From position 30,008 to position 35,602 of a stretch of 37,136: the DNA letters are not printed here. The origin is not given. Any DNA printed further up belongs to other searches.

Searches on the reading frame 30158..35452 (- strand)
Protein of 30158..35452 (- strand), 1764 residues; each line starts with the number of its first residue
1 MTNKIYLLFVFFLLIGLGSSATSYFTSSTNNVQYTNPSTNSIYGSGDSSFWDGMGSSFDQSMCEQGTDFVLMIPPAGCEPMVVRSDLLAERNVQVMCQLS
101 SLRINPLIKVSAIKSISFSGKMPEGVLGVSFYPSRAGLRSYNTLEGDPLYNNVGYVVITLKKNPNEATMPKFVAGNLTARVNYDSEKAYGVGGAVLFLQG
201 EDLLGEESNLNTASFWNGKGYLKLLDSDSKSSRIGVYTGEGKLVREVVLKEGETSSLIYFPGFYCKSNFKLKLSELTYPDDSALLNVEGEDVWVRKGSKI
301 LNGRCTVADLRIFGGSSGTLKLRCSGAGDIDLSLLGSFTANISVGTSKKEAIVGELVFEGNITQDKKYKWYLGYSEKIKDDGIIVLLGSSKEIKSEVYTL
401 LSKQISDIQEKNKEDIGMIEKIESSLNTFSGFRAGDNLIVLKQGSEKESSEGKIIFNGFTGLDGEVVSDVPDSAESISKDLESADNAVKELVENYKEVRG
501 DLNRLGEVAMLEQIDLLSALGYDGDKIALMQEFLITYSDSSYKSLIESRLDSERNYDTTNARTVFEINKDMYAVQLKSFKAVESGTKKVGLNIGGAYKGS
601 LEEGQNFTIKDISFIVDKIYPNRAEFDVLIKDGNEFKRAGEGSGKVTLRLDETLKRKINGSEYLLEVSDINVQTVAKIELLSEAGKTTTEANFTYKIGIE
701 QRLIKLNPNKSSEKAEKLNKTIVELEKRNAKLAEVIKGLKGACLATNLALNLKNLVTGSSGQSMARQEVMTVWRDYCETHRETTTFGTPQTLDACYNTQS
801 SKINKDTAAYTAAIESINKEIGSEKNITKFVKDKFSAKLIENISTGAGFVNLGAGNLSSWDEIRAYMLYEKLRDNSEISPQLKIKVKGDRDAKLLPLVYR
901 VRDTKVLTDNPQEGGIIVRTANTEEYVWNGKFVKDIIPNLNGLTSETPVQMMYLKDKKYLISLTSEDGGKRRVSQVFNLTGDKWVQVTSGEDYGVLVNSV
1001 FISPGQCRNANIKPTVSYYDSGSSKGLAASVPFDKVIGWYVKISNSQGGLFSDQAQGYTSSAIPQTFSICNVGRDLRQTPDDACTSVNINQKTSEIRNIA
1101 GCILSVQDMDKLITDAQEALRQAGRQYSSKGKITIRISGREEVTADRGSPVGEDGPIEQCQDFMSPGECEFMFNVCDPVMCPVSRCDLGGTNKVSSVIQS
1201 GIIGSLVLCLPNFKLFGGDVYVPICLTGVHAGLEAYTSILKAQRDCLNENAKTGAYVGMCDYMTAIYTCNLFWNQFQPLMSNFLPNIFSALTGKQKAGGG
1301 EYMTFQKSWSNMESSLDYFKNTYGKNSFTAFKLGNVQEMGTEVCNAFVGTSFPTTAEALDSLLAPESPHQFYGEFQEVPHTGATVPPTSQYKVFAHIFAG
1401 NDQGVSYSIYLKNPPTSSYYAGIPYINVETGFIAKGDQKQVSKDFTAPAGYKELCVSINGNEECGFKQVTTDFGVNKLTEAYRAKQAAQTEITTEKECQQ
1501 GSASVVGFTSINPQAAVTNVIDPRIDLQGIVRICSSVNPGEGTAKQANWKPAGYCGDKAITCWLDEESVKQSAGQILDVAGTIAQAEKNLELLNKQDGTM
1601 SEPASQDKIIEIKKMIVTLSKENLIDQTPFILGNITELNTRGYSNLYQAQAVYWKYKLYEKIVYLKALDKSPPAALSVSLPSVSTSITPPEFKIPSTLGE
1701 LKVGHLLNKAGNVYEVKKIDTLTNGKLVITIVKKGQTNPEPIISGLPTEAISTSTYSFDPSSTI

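Call 8: search_protein_families(library=pfam, max_evalue=0.01, proteins=[window:30158-35452:-])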
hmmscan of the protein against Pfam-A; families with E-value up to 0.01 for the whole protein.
window:30158-35452:- (1764 aa): 0 families

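Call 16: search_solved_structures(query=window:30158-35452:-, max_evalue=1)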
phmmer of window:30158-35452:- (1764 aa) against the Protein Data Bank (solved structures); distinct sequences matched with E-value up to 1: 0.

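Call 44: search_protein_families(library=ncbifam, max_evalue=0.1, proteins=[window:30158-35452:-])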
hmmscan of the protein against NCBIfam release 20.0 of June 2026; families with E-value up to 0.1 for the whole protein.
window:30158-35452:- (1764 aa): 0 families

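Call 59: find_related_loci(query=window:30158-35452:-, collection=genome_contigs, flank=5000)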
Query window:30158-35452:- (1764 aa) in genome_contigs; peptide patterns used: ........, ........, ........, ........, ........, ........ (x = any residue, [..] = any of these).
13 stretches matched a pattern, but none encodes a relative of the query by tblastn (E <= 1e-3).

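Call 60: find_homologous_proteins(query=window:30158-35452:-, max_evalue=0.001)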
Query window:30158-35452:- (1764 aa): 145 proteins with E <= 0.001 among 8000 candidates; the best 120 are listed.
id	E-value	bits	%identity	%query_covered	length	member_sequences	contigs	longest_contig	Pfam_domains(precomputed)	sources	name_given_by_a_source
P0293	0.0e+0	3980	100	100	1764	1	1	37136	-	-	-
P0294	0.0e+0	2179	57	99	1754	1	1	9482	-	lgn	-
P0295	0.0e+0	2154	56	99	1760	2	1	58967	-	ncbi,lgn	-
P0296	0.0e+0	2142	56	100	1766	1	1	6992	-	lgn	-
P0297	0.0e+0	2033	54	97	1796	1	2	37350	-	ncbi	-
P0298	0.0e+0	1997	53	100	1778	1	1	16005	-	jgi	jgi:hypothetical protein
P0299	0.0e+0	1948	53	94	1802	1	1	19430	-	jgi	jgi:hypothetical protein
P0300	0.0e+0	1934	52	100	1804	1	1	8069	-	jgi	-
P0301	0.0e+0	1922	51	99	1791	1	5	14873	-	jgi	jgi:hypothetical protein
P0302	0.0e+0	1804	57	41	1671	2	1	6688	-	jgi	jgi:hypothetical protein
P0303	0.0e+0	1361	41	99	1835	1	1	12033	-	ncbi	-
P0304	0.0e+0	1243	40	94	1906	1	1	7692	-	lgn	-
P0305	0.0e+0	1240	40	94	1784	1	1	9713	-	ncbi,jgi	jgi:hypothetical protein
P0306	0.0e+0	1225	40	94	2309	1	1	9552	-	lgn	-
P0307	0.0e+0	1217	39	98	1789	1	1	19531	-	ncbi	-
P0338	0.0e+0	1044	36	91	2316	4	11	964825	PF01464.26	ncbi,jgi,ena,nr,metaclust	ncbi:transglycosylase SLT domain-containing protein [Candidatus Pacearchaeota archaeon]|nr:transglyc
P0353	1.8e-298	1012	47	33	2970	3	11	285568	PF04748.19,PF01520.24,PF07759.18,PF01464.26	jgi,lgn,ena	-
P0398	5.5e-234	798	32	66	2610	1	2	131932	PF13539.12,PF01510.31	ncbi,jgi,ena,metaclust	metaclust:\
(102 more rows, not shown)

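Call 61: find_encoding_contigs(protein=P0338, flank=10000, max_places=1)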
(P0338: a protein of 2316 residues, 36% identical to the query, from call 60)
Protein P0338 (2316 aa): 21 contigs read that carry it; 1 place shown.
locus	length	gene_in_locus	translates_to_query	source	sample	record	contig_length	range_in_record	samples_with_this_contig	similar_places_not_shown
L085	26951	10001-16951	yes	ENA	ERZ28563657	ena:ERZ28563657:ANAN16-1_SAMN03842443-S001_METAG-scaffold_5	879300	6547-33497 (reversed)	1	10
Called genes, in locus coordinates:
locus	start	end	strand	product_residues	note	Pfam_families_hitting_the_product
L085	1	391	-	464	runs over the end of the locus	PF02881:SRP54_N, PF00448:SRP54, PF01656:CbiA, PF02978:SRP_SPB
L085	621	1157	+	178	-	-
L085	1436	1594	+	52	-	-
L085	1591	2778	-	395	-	PF02881:SRP54_N (weak), PF06414:Zeta_toxin (weak), PF13245:AAA_19 (weak), PF00448:SRP54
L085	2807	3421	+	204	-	-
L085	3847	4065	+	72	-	-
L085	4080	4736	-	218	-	PF00406:ADK, PF13207:AAA_17, PF17213:Hydin_ADK (faint), PF05191:ADK_lid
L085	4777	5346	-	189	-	PF00334:NDK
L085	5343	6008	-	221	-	PF01015:Ribosomal_S3Ae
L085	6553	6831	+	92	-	-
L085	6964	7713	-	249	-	-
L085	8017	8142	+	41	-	-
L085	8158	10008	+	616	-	-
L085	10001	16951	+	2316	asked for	PF01464:SLT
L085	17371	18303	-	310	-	PF08271:Zn_Ribbon_TF, PF00382:TFIIB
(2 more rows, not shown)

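Call 62: find_encoding_contigs(protein=P0295, flank=10000, max_places=1)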
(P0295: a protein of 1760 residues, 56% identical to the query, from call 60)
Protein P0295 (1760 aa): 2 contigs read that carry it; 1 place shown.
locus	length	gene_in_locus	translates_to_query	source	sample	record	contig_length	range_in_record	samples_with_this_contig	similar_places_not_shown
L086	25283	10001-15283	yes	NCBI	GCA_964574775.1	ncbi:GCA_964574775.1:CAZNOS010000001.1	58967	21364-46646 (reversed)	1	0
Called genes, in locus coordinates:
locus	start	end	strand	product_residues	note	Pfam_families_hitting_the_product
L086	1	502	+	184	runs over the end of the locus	-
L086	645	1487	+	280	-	-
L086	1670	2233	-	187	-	-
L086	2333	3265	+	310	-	-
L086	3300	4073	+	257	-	-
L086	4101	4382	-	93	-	-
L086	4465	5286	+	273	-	-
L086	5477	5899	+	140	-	-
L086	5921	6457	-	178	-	PF00334:NDK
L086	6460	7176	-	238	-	PF01015:Ribosomal_S3Ae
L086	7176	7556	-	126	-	-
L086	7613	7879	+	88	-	-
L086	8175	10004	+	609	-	-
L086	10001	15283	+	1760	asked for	-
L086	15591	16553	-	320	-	PF08271:Zn_Ribbon_TF, PF00382:TFIIB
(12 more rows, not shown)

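Call 69: search_protein_families(library=pfam, proteins=[P0338, P0353, P0398], max_evalue=0.001)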
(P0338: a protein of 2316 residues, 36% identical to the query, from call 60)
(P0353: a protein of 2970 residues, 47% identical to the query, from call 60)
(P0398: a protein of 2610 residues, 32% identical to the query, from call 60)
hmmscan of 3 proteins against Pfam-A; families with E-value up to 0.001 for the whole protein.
P0338 (2316 aa): 1 family
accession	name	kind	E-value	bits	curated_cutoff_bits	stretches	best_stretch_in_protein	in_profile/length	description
PF01464.25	SLT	-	7.6e-10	38.8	21.3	1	2169-2243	9-82/117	Transglycosylase SLT domain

P0353 (2970 aa): 4 families
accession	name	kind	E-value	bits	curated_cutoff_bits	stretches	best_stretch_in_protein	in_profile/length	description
PF04748.18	Polysacc_deac_2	-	5.8e-35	120.8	27.5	1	2346-2557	1-195/212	Divergent polysaccharide deacetylase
PF01520.23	Amidase_3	-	2e-33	116.3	27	1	2146-2318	2-157/174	N-acetylmuramoyl-L-alanine amidase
PF07759.17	DUF1615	-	7e-32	111.3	25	1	2633-2956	3-313/319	Protein of unknown function (DUF1615)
PF01464.25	SLT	-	1.5e-06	28.2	21.3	0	1858-1951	7-86/117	Transglycosylase SLT domain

P0398 (2610 aa): 2 families
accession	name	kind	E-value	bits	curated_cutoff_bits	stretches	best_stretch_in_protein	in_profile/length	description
PF01510.30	Amidase_2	-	4.9e-22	79.1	26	1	1819-1984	2-131/131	N-acetylmuramoyl-L-alanine amidase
PF13539.11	Peptidase_M15_4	-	2.1e-14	54.3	25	1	2087-2196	4-70/70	D-alanyl-D-alanine carboxypeptidase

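Call 79: search_protein_families(library=phrogs, max_evalue=0.01, proteins=[window:30158-35452:-])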
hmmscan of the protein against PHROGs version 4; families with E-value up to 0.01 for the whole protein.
window:30158-35452:- (1764 aa): 0 families
